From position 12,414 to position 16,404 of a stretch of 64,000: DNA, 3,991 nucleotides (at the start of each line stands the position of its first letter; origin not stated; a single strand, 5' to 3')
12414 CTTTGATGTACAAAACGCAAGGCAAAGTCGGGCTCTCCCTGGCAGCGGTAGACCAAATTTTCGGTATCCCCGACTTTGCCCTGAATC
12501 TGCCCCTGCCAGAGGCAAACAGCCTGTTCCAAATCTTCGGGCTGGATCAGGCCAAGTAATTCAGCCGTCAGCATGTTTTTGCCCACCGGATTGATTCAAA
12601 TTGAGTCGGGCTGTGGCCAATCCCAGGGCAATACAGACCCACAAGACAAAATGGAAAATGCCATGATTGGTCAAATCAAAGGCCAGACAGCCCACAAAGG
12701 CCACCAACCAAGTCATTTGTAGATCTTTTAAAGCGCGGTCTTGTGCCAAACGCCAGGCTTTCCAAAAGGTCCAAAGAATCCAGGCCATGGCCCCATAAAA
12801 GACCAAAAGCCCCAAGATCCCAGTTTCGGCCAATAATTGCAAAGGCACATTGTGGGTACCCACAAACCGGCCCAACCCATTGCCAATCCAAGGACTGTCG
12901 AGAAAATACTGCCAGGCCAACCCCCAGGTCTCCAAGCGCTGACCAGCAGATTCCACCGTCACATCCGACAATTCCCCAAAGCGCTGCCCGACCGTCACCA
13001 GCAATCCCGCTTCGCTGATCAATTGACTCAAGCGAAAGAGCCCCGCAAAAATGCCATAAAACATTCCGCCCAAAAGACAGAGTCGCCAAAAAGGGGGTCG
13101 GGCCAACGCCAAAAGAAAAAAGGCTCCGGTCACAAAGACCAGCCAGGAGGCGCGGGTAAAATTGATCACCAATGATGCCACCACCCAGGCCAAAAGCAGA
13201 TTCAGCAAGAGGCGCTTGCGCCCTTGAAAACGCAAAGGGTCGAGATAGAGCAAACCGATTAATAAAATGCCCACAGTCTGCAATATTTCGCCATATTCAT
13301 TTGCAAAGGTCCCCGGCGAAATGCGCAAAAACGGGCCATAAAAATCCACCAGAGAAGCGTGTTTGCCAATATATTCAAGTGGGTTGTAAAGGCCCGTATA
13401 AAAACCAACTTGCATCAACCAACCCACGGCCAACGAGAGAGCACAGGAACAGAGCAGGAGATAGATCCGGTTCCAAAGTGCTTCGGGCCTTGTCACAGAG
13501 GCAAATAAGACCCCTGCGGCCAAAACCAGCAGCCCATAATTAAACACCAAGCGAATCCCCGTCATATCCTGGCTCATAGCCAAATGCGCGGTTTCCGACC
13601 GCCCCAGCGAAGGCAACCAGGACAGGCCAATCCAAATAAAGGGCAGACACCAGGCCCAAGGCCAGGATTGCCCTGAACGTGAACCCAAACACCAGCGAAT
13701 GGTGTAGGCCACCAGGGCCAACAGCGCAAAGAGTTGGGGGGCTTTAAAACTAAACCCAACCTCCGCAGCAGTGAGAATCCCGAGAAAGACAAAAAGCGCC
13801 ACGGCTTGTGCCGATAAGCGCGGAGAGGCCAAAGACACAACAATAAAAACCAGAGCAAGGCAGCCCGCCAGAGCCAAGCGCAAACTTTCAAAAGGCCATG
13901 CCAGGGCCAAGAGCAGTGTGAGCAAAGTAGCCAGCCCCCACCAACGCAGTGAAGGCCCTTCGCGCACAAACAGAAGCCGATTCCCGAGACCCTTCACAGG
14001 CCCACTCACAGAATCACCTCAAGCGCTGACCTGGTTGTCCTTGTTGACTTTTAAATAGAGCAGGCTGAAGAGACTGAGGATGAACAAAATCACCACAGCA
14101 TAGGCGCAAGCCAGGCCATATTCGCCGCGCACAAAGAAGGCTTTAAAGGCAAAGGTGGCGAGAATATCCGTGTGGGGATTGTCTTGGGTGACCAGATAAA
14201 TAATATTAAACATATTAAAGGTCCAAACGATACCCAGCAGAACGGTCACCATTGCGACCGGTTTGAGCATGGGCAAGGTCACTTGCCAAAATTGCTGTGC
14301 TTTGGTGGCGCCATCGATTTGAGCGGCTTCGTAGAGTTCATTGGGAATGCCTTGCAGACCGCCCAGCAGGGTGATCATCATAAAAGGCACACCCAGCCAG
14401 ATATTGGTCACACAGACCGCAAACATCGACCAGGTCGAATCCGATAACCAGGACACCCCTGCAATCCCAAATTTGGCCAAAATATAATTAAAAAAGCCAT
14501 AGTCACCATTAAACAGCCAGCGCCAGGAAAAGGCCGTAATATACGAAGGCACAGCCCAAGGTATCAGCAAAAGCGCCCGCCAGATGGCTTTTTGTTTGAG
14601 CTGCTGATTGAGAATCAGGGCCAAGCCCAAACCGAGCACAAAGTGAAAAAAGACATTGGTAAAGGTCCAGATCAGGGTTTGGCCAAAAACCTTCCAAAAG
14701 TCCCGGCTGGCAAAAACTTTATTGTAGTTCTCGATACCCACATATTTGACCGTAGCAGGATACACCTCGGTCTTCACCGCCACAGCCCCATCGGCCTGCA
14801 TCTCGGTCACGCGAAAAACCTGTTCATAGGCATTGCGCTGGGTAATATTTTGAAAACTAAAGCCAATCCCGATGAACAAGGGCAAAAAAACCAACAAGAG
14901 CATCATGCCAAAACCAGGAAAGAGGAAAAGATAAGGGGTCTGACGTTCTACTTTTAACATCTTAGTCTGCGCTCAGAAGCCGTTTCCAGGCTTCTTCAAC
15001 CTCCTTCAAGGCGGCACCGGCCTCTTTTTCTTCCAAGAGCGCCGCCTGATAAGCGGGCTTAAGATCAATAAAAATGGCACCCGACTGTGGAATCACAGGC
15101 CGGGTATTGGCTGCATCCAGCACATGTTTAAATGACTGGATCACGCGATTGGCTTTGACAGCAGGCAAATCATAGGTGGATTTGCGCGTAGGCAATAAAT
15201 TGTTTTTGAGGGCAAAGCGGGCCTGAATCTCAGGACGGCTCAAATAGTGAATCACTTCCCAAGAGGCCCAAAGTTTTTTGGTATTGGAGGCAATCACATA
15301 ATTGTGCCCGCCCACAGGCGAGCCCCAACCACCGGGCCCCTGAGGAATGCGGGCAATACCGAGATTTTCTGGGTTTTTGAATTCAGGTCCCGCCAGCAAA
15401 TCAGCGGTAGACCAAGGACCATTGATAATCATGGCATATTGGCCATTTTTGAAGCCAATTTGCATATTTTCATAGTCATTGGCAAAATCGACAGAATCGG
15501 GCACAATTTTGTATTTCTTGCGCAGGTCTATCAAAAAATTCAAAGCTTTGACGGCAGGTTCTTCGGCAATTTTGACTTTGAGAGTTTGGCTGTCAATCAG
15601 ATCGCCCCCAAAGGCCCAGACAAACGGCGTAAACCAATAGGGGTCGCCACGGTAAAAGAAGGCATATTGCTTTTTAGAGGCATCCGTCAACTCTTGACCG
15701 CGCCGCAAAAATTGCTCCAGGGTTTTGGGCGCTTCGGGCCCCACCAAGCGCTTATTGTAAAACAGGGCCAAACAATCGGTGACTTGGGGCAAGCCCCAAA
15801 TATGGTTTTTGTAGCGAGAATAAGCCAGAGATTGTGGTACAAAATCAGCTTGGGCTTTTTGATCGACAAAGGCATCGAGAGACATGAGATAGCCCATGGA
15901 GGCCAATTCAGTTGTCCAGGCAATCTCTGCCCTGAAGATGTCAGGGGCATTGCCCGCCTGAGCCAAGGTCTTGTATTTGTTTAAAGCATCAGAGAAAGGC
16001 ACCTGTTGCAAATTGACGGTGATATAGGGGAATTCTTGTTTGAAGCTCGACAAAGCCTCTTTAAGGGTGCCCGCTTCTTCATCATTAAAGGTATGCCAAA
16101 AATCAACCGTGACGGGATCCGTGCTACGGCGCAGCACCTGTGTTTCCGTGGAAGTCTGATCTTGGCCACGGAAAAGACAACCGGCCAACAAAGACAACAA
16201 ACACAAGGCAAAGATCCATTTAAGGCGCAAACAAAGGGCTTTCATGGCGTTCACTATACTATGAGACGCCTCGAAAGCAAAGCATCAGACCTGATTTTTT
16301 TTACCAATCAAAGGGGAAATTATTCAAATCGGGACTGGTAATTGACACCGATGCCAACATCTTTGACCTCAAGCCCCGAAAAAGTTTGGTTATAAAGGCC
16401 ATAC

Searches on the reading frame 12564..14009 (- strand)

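Call 69: search_protein_families(library=pfam, proteins=[window:12564-14009:-], max_evalue=0.0001)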
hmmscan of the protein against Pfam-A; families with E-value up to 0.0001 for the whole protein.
window:12564-14009:- (482 aa): 1 family
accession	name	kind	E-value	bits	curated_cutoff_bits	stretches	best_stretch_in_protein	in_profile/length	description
PF04932.20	Wzy_C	-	6.1e-11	42.8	31.7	1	272-405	2-149/149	O-Antigen ligase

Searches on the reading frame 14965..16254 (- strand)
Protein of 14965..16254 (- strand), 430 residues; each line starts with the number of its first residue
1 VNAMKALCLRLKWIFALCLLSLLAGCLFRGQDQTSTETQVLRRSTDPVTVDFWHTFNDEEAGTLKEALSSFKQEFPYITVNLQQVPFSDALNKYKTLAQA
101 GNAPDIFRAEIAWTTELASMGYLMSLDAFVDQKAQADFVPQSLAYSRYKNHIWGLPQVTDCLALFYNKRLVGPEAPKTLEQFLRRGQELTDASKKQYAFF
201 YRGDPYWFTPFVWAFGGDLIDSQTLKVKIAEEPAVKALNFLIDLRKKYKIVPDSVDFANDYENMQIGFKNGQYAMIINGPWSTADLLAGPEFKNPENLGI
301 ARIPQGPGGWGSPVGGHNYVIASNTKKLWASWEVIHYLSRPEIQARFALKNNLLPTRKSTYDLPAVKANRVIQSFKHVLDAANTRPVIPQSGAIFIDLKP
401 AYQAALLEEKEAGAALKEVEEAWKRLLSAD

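Call 69: search_protein_families(library=pfam, proteins=[window:14965-16254:-], max_evalue=0.0001)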
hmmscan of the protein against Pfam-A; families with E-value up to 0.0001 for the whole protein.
window:14965-16254:- (430 aa): 2 families
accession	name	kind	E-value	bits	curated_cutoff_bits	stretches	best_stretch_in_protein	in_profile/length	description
PF01547.30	SBP_bac_1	-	9.9e-37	128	26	1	60-345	4-307/307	Bacterial extracellular solute-binding protein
PF13416.11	SBP_bac_8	-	1.5e-36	127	27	1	68-369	3-274/279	Bacterial extracellular solute-binding protein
